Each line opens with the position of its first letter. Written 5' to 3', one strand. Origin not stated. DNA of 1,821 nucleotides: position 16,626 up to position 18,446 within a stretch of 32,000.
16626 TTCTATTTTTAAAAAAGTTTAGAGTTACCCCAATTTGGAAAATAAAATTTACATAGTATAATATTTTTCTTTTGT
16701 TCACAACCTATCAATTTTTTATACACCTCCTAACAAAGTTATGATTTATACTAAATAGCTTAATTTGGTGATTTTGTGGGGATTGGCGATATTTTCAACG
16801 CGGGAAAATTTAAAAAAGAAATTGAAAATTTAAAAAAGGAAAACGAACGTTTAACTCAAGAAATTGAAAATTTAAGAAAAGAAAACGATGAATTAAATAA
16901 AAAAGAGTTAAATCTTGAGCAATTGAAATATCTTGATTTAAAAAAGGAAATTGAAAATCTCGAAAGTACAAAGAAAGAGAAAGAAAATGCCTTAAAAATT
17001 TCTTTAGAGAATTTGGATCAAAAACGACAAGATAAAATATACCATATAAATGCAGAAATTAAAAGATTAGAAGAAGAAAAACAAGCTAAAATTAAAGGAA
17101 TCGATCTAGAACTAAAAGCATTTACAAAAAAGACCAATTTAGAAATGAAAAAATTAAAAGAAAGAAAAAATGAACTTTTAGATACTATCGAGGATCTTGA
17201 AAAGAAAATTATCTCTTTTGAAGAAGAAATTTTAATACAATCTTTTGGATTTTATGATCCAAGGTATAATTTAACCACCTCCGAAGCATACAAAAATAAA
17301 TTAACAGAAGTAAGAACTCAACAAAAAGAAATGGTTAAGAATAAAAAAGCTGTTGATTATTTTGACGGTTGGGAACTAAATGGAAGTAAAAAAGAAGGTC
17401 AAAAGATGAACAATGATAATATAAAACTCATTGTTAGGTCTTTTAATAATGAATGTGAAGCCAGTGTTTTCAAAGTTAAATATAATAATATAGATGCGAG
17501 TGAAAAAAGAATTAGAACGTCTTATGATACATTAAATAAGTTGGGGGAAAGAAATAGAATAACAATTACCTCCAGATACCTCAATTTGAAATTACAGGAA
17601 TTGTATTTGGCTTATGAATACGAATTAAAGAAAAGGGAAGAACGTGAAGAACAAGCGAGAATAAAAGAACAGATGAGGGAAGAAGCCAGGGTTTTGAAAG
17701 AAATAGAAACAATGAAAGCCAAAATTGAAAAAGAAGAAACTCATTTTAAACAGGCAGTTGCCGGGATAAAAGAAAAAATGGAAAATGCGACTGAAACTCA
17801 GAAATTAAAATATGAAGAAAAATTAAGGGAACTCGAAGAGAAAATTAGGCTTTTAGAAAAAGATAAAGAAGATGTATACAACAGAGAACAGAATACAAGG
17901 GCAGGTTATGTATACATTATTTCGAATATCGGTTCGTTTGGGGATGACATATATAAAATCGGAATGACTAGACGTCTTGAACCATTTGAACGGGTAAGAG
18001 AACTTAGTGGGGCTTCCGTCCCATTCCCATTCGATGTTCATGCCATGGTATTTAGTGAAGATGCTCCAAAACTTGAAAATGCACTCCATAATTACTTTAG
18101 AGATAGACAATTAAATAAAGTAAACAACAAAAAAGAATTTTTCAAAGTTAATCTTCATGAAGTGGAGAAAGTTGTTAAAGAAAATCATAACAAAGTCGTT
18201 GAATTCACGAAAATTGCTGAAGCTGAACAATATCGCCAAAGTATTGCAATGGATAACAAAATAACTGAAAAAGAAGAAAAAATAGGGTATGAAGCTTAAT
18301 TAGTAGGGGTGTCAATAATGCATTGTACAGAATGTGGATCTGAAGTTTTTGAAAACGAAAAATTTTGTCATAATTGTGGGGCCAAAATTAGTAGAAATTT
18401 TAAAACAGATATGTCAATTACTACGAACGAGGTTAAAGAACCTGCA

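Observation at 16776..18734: Two-gene operon: coiled-coil/DUF4041/T5orf172 nuclease-family protein plus zinc-ribbon membrane protein, a candidate uncharacterised archaeal antiviral module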

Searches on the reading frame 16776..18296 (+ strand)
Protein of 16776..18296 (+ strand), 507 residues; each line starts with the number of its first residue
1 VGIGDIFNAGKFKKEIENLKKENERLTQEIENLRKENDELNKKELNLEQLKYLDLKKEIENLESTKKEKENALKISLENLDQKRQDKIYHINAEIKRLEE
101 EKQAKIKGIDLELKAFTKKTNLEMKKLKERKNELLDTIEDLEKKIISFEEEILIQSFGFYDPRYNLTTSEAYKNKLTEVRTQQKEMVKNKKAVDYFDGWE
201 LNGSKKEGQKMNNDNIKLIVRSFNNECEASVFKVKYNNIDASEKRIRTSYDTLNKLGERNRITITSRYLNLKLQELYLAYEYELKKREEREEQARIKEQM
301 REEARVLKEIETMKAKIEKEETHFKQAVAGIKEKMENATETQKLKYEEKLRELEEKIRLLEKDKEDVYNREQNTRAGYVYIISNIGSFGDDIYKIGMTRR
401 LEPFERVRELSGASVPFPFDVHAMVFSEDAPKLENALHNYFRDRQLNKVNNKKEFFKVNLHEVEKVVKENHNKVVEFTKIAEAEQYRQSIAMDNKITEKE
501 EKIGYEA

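Call 3: search_protein_families(library=pfam, proteins=[window:16776-18296:+], max_evalue=1)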
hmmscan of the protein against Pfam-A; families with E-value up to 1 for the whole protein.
window:16776-18296:+ (507 aa): 3 families
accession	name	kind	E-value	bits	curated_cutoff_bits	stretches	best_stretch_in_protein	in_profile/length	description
PF13250.11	DUF4041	-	1e-20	73.8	27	1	217-272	1-56/56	Domain of unknown function (DUF4041)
PF13455.12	MUG113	-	4.9e-20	72.3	22.3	1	393-469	1-72/73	Meiotically up-regulated gene 113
PF10544.15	T5orf172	-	1.7e-18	67.4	20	1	377-469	1-99/101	T5orf172 domain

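Call 4: search_protein_families(library=padloc, proteins=[window:16776-18296:+], max_evalue=1)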
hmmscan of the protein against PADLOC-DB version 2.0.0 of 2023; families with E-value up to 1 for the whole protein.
window:16776-18296:+ (507 aa): 4 families
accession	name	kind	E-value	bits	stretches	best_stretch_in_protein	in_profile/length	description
PDLC03976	PD-Lambda-1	-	1.9e-160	533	1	45-501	42-481/491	-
PDLC03977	PD-Lambda-1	-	1.3e-138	461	1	54-501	37-480/496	-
PDLC05041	PDC-S57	-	8.3e-21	72.6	1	375-487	4-110/212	-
PDLC05042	PDC-S57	-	4.3e-10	37.7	1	375-498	6-125/245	-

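Call 5: search_protein_families(library=ncbifam, proteins=[window:16776-18296:+], max_evalue=1)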
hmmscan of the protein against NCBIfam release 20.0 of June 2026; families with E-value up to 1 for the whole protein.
window:16776-18296:+ (507 aa): 2 families
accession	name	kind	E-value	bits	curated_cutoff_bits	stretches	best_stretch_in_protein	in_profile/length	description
NF043058.1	T4SS_LegC2C7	subfamily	0.00072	18.6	350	1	11-150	126-259/348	LegC2/C7 family Dot/Icm T4SS effector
TIGR03218.1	catechol_dmpH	equivalog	0.1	11.9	350.55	1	54-122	9-76/263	2-oxo-3-hexenedioate decarboxylase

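Call 13: find_homologous_proteins(query=window:16776-18296:+, max_evalue=1e-10)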
Query window:16776-18296:+ (507 aa): 7545 proteins with E <= 1e-10 among 8000 candidates; the best 120 are listed.
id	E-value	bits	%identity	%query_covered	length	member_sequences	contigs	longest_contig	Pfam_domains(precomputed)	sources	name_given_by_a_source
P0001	0.0e+0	1051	100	100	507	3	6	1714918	PF10544.16,PF13455.13,PF13250.12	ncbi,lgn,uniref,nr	ncbi:DUF4041 domain-containing protein [Methanococcus maripaludis]|uniref:Seryl-tRNA synthetase n=1 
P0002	2.1e-187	642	84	70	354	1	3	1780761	PF10544.16,PF13455.13,PF13250.12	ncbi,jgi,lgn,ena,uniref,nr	ncbi:conserved hypothetical protein [Methanococcus maripaludis C5]|uniref:Bacteriophage T5 Orf172 DN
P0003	5.4e-156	538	57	94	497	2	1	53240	PF10544.16,PF13455.13,PF13250.12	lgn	-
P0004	9.6e-156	537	56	98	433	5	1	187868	PF10544.16,PF13455.13,PF13250.12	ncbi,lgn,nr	ncbi:DUF4041 domain-containing protein [Clostridium botulinum]|nr:DUF4041 domain-containing protein 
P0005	1.1e-155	537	56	98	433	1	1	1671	PF10544.16,PF13455.13,PF13250.12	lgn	-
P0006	1.1e-153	531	57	93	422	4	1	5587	PF10544.16,PF13455.13,PF13250.12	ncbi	ncbi:DUF4041 domain-containing protein, partial [Clostridium botulinum]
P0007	3.4e-151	522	55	97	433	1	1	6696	PF10544.16,PF13455.13,PF13250.12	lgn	-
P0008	4.0e-147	509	67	68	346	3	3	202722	PF10544.16,PF13455.13,PF13250.12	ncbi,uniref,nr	ncbi:DUF4041 domain-containing protein [Clostridium botulinum]|uniref:DUF4041 domain-containing prot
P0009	6.0e-144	499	54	98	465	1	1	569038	PF10544.16,PF13455.13,PF13250.12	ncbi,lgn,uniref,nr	ncbi:DUF4041 domain-containing protein [Clostridium niameyense]|uniref:DUF4041 domain-containing pro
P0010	1.0e-141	491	54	97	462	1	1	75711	PF10544.16,PF13455.13,PF13250.12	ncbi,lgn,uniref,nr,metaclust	ncbi:DUF4041 domain-containing protein [Clostridium botulinum]|uniref:DUF4041 domain-containing prot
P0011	7.3e-141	488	66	70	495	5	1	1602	PF10544.16,PF13455.13,PF13250.12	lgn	-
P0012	1.8e-138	481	53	97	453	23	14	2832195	PF10544.16,PF13455.13,PF13250.12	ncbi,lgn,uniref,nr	ncbi:DUF4041 domain-containing protein [Clostridium botulinum]|uniref:DUF4041 domain-containing prot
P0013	1.3e-137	478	64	69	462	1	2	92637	PF10544.16,PF13455.13,PF13250.12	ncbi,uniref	ncbi:DUF4041 domain-containing protein [Laceyella putida]|uniref:DUF4041 domain-containing protein n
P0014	1.4e-137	478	64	69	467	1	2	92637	PF10544.16,PF13455.13,PF13250.12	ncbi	ncbi:DUF4041 domain-containing protein [Laceyella putida]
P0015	1.1e-136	475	58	79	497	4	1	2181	PF10544.16,PF13455.13,PF13250.12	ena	-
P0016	1.2e-136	475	58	79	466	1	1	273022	PF10544.16,PF13455.13,PF13250.12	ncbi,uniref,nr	ncbi:DUF4041 domain-containing protein [Planococcus maitriensis]|uniref:DUF4041 domain-containing pr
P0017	6.4e-136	472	55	93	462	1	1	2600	PF10544.16,PF13455.13,PF13250.12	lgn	-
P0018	7.4e-136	472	53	97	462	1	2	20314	PF10544.16,PF13455.13,PF13250.12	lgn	-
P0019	1.8e-135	471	52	94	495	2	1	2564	PF10544.16,PF13455.13,PF13250.12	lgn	-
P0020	2.0e-135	470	59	78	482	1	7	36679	PF10544.16,PF13455.13,PF13250.12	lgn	-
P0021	2.3e-135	470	63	69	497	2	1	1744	PF10544.16,PF13455.13,PF13250.12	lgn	-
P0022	2.9e-135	470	52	97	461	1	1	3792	PF10544.16,PF13455.13,PF13250.12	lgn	-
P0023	1.4e-134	468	62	69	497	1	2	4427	PF10544.16,PF13455.13,PF13250.12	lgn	-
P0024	2.6e-134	467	55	92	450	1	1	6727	PF10544.16,PF13455.13,PF13250.12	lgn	-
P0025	6.8e-134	465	61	71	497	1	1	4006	PF10544.16,PF13455.13,PF13250.12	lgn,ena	-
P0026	7.1e-134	465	61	72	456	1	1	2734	PF10544.16,PF13455.13,PF13250.12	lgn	-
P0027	7.2e-134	465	52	91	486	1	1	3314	PF10544.16,PF13455.13,PF13250.12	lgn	-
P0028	1.1e-133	465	58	76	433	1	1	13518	PF10544.16,PF13455.13,PF13250.12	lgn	-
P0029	1.1e-133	465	54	92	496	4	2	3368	PF10544.16,PF13455.13,PF13250.12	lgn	-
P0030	1.2e-133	465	61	70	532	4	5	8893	PF10544.16,PF13455.13,PF13250.12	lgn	-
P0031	1.4e-133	464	58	74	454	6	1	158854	PF10544.16,PF13455.13,PF13250.12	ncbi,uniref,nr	ncbi:DUF4041 domain-containing protein [Sutcliffiella horikoshii]|uniref:DUF4041 domain-containing p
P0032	1.7e-133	464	53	98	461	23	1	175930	PF10544.16,PF13455.13,PF13250.12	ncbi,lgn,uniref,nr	ncbi:DUF4041 domain-containing protein [Clostridium sp. HMSC19A10]|uniref:DUF4041 domain-containing 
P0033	2.7e-133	463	53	88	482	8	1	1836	PF10544.16,PF13455.13,PF13250.12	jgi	jgi:Domain of unknown function (DUF4041)/Meiotically up-regulated gene 113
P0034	6.1e-133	462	59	71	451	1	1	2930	PF10544.16,PF13455.13,PF13250.12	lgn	-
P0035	2.7e-132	460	58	70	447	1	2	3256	PF10544.16,PF13455.13,PF13250.12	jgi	jgi:hypothetical protein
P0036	3.0e-132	460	54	92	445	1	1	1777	PF10544.16,PF13455.13,PF13250.12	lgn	-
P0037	3.1e-132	460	56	77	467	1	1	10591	PF10544.16,PF13455.13,PF13250.12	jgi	jgi:hypothetical protein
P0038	3.3e-132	460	59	73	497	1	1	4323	PF10544.16,PF13455.13,PF13250.12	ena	-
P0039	3.3e-132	460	59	73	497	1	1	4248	PF10544.16,PF13455.13,PF13250.12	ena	-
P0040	3.3e-132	460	62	69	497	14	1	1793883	PF10544.16,PF13455.13,PF13250.12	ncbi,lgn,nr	ncbi:DUF4041 domain-containing protein [Planococcus maritimus]|nr:DUF4041 domain-containing protein 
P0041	3.5e-132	460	53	92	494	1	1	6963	PF10544.16,PF13455.13,PF13250.12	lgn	-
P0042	4.4e-132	459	53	94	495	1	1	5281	PF10544.16,PF13455.13,PF13250.12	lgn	-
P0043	1.0e-131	458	60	74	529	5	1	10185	PF10544.16,PF13455.13,PF13250.12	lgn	-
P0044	1.2e-131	458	52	94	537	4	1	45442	PF10544.16,PF13455.13,PF13250.12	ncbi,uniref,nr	ncbi:DUF4041 domain-containing protein [Clostridium tyrobutyricum]|uniref:DUF4041 domain-containing 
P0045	1.5e-131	458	51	88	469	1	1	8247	PF10544.16,PF13455.13,PF13250.12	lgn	-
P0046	2.3e-131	457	60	73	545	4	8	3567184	PF10544.16,PF13455.13,PF13250.12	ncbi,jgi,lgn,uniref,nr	ncbi:MAG: DUF4041 domain-containing protein [Clostridium sp.]|jgi:hypothetical protein|uniref:DUF404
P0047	2.6e-131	457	50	97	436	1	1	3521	PF10544.16,PF13455.13,PF13250.12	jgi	jgi:hypothetical protein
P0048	4.2e-131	456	60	72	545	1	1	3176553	PF10544.16,PF13455.13,PF13250.12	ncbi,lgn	ncbi:DUF4041 domain-containing protein [Clostridium sp. LBM24168]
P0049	6.7e-131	456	60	69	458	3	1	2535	PF10544.16,PF13455.13,PF13250.12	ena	-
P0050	1.1e-130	455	50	97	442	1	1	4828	PF10544.16,PF13455.13,PF13250.12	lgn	-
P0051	1.6e-130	454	53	97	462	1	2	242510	PF10544.16,PF13455.13,PF13250.12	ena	-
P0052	1.6e-130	454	54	75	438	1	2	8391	PF10544.16,PF13455.13,PF13250.12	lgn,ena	-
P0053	2.3e-130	454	61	71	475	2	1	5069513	PF10544.16,PF13455.13,PF13250.12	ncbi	ncbi:DUF4041 domain-containing protein [Paenibacillus sp. Z6-24]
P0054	2.7e-130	454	58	75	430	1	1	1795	PF10544.16,PF13455.13,PF13250.12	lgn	-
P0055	2.8e-130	454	63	67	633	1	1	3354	PF10544.16,PF13455.13,PF13250.12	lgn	-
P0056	3.0e-130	453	50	97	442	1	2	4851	PF10544.16,PF13455.13,PF13250.12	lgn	-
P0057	3.6e-130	453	59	69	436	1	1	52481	PF10544.16,PF13455.13,PF13250.12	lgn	-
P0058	3.7e-130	453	50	96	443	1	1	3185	PF10544.16,PF13455.13,PF13250.12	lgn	-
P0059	4.4e-130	453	61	71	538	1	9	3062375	PF10544.16,PF13455.13,PF13250.12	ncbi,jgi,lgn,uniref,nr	ncbi:MAG: DUF4041 domain-containing protein [Clostridium tyrobutyricum]|jgi:hypothetical protein|uni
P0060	5.5e-130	453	60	71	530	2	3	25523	PF10544.16,PF13455.13,PF13250.12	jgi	jgi:hypothetical protein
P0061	1.4e-129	451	52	94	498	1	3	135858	PF10544.16,PF13455.13,PF13250.12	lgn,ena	-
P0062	2.8e-129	450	60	70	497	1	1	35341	PF10544.16,PF13455.13,PF13250.12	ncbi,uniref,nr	ncbi:DUF4041 domain-containing protein [Planococcus sp. ISL-109]|uniref:DUF4041 domain-containing pr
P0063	1.2e-128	448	60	68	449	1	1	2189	PF10544.16,PF13455.13,PF13250.12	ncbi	ncbi:MAG TPA: DUF4041 domain-containing protein, partial [Pseudothermotoga sp.]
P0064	1.6e-128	448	59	71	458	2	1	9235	PF10544.16,PF13455.13,PF13250.12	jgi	-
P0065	1.8e-128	448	55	79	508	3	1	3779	PF10544.16,PF13455.13,PF13250.12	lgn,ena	-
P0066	1.9e-128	448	63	67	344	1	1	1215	PF10544.16,PF13455.13,PF13250.12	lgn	-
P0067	2.1e-128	447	60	71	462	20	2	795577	PF10544.16,PF13455.13,PF13250.12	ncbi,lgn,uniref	ncbi:DUF4041 domain-containing protein [Bacillus mobilis]|uniref:DUF4041 domain-containing protein n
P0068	2.1e-128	447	49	97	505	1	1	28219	PF10544.16,PF13455.13,PF13250.12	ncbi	ncbi:MAG: DUF4041 domain-containing protein [Anaerohalosphaeraceae bacterium]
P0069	2.3e-128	447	50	97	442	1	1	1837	PF10544.16,PF13455.13,PF13250.12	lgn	-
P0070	1.2e-127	445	52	90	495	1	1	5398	PF10544.16,PF13455.13,PF13250.12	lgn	-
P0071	1.4e-127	445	54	79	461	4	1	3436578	PF10544.16,PF13455.13,PF13250.12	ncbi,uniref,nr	ncbi:hypothetical protein BI350_11915 [Sporosarcina ureilytica]|uniref:Bacteriophage T5 Orf172 DNA-b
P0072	1.7e-127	444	59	72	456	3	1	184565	PF10544.16,PF13455.13,PF13250.12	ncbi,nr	ncbi:DUF4041 domain-containing protein [Desertibacillus haloalkaliphilus]|nr:DUF4041 domain-containi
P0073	1.9e-127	444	58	73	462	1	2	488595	PF10544.16,PF13455.13,PF13250.12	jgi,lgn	jgi:hypothetical protein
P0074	2.1e-127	444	52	94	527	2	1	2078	PF10544.16,PF13455.13,PF13250.12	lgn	-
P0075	4.7e-127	443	57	77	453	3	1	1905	PF10544.16,PF13455.13,PF13250.12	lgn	-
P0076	1.9e-126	441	57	74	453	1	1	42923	PF10544.16,PF13455.13,PF13250.12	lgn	-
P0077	2.4e-126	441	60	70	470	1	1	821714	PF10544.16,PF13455.13,PF13250.12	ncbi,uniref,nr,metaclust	ncbi:DUF4041 domain-containing protein [Priestia koreensis]|uniref:Bacteriophage T5 Orf172 DNA-bindi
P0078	2.5e-126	441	49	97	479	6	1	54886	PF10544.16,PF13455.13,PF13250.12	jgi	jgi:predicted nucleic acid-binding Zn-ribbon protein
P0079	2.9e-126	440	49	97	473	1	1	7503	PF10544.16,PF13455.13,PF13250.12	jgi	-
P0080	3.8e-126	440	55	78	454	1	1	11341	PF10544.16,PF13455.13,PF13250.12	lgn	-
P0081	3.9e-126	440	57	77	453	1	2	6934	PF10544.16,PF13455.13,PF13250.12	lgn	-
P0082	1.1e-125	438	56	73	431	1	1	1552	PF10544.16,PF13455.13,PF13250.12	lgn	-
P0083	2.2e-125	437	60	66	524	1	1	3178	PF10544.16,PF13455.13,PF13250.12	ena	-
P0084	2.4e-125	437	55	79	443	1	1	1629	PF10544.16,PF13455.13,PF13250.12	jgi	jgi:hypothetical protein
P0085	3.5e-125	437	55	77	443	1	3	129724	PF10544.16,PF13455.13,PF13250.12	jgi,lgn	-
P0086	4.0e-125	437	49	97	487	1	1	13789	PF10544.16,PF13455.13,PF13250.12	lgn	-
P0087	5.1e-125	436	62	67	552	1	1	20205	PF10544.16,PF13455.13,PF13250.12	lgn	-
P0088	5.3e-125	436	49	97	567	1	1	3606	PF10544.16,PF13455.13,PF13250.12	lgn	-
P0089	6.3e-125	436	55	78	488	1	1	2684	PF10544.16,PF13455.13,PF13250.12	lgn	-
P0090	6.4e-125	436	50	98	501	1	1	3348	PF10544.16,PF13455.13,PF13250.12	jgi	jgi:hypothetical protein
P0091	7.1e-125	436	58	70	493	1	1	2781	PF10544.16,PF13455.13,PF13250.12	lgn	-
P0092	7.8e-125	436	55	76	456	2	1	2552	PF10544.16,PF13455.13,PF13250.12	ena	-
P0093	8.3e-125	435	49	97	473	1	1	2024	PF10544.16,PF13455.13,PF13250.12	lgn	-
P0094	9.1e-125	435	48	97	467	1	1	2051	PF10544.16,PF13455.13,PF13250.12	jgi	-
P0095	1.1e-124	435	57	72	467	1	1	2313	PF10544.16,PF13455.13,PF13250.12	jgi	jgi:hypothetical protein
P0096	1.7e-124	434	57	73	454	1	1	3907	PF10544.16,PF13455.13,PF13250.12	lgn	-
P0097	1.7e-124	434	48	97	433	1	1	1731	PF10544.16,PF13455.13,PF13250.12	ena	-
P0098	1.9e-124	434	57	72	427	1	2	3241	PF10544.16,PF13455.13,PF13250.12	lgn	-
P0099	2.3e-124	434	57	75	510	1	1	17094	PF10544.16,PF13455.13,PF13250.12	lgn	-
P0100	2.3e-124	434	50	88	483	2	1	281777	PF10544.16,PF13455.13,PF13250.12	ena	-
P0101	2.3e-124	434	53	80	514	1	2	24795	PF10544.16,PF13455.13,PF13250.12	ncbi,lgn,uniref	ncbi:DUF4041 domain-containing protein [Robertmurraya beringensis]|uniref:DUF4041 domain-containing 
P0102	2.6e-124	434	49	97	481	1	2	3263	PF10544.16,PF13455.13,PF13250.12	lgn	-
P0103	2.8e-124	434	50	97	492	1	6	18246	PF10544.16,PF13455.13,PF13250.12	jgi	jgi:hypothetical protein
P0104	3.3e-124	434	58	72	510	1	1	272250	PF10544.16,PF13455.13,PF13250.12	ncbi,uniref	ncbi:DUF4041 domain-containing protein [Aneurinibacillus sp. REN35]|uniref:DUF4041 domain-containing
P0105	4.0e-124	433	50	97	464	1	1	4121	PF10544.16,PF13455.13,PF13250.12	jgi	jgi:hypothetical protein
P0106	6.0e-124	433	53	80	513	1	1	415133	PF10544.16,PF13455.13,PF13250.12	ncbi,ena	-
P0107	8.0e-124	432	49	97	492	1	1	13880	PF10544.16,PF13455.13,PF13250.12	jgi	jgi:hypothetical protein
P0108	8.2e-124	432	49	97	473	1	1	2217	PF10544.16,PF13455.13,PF13250.12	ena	-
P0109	1.1e-123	432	57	72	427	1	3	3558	PF10544.16,PF13455.13,PF13250.12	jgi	-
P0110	1.1e-123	432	48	97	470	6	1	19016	PF10544.16,PF13455.13,PF13250.12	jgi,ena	-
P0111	1.1e-123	432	56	74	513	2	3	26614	PF10544.16,PF13455.13,PF13250.12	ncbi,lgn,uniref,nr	ncbi:DUF4041 domain-containing protein [Metabacillus niabensis]|uniref:DNA repair exonuclease SbcCD 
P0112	1.3e-123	432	50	88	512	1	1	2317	PF10544.16,PF13455.13,PF13250.12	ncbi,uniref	ncbi:DUF4041 domain-containing protein, partial [Priestia megaterium]|uniref:DUF4041 domain-containi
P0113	1.3e-123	432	46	97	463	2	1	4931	PF10544.16,PF13455.13,PF13250.12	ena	-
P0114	1.3e-123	432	58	71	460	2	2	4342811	PF10544.16,PF13455.13,PF13250.12,PF15048.12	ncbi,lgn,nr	ncbi:DUF4041 domain-containing protein [Alteribacillus bidgolensis]|nr:DUF4041 domain-containing pro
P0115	1.3e-123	432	49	97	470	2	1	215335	PF10544.16,PF13455.13,PF13250.12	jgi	-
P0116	1.5e-123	431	56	74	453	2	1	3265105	PF10544.16,PF13455.13,PF13250.12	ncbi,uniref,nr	ncbi:DUF4041 domain-containing protein [Bacillus sp. FJAT-45350]|uniref:DUF4041 domain-containing pr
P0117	1.6e-123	431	56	71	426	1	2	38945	PF10544.16,PF13455.13,PF13250.12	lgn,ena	-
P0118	1.7e-123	431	48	97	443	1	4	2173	PF10544.16,PF13455.13,PF13250.12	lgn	-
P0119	1.8e-123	431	56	76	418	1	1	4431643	PF10544.16,PF13455.13,PF13250.12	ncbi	-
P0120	2.0e-123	431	47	98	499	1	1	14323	PF10544.16,PF13455.13,PF13250.12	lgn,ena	-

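Call 16: find_encoding_contigs(protein=P0001, flank=6000, max_places=6)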
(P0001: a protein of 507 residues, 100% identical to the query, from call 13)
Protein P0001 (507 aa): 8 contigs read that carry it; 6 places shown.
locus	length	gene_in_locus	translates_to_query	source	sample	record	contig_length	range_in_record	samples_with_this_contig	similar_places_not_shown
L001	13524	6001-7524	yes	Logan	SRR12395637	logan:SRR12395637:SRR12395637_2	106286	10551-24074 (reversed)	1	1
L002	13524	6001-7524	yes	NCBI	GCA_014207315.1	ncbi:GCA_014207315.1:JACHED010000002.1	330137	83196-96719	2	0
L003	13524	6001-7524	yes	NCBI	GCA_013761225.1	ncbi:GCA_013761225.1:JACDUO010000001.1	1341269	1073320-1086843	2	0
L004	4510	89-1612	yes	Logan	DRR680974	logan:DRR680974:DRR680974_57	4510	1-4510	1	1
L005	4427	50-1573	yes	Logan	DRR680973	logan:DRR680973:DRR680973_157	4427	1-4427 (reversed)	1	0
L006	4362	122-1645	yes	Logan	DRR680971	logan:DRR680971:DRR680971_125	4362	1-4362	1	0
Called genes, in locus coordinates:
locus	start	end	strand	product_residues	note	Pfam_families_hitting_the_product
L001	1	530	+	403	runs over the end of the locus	PF01136:Peptidase_U32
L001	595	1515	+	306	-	PF04055:Radical_SAM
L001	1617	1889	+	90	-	PF13291:ACT_4 (weak), PF13740:ACT_6, PF01842:ACT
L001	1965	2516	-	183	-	PF09886:DUF2113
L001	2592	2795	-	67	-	PF02597:ThiS (weak)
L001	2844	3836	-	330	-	PF02826:2-Hacid_dh_C (weak), PF03446:NAD_binding_2 (weak), PF07991:KARI_N, PF01450:KARI_C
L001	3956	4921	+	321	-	PF03547:Mem_trans, PF13593:SBF_like, PF01758:SBF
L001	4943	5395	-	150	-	-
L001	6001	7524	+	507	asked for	PF13250:SNIPE, PF10544:T5orf172, PF13455:MUG113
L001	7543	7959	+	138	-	-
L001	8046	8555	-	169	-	PF01842:ACT, PF22629:ACT_AHAS_ss, PF13710:ACT_5, PF10369:ALS_ss_C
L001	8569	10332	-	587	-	PF02776:TPP_enzyme_N, PF00205:TPP_enzyme_M, PF02775:TPP_enzyme_C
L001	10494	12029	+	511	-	PF02543:Carbam_trans_N, PF00814:TsaD, PF22521:HypF_C_2 (weak), PF16861:Carbam_trans_C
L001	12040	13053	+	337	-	PF01137:RTC, PF05189:RTC_insert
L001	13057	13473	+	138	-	PF01951:Archease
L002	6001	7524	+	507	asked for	PF13250:SNIPE, PF10544:T5orf172, PF13455:MUG113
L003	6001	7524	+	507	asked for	PF13250:SNIPE, PF10544:T5orf172, PF13455:MUG113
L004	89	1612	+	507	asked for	PF13250:SNIPE, PF10544:T5orf172, PF13455:MUG113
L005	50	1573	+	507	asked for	PF13250:SNIPE, PF10544:T5orf172, PF13455:MUG113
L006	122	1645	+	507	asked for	PF13250:SNIPE, PF10544:T5orf172, PF13455:MUG113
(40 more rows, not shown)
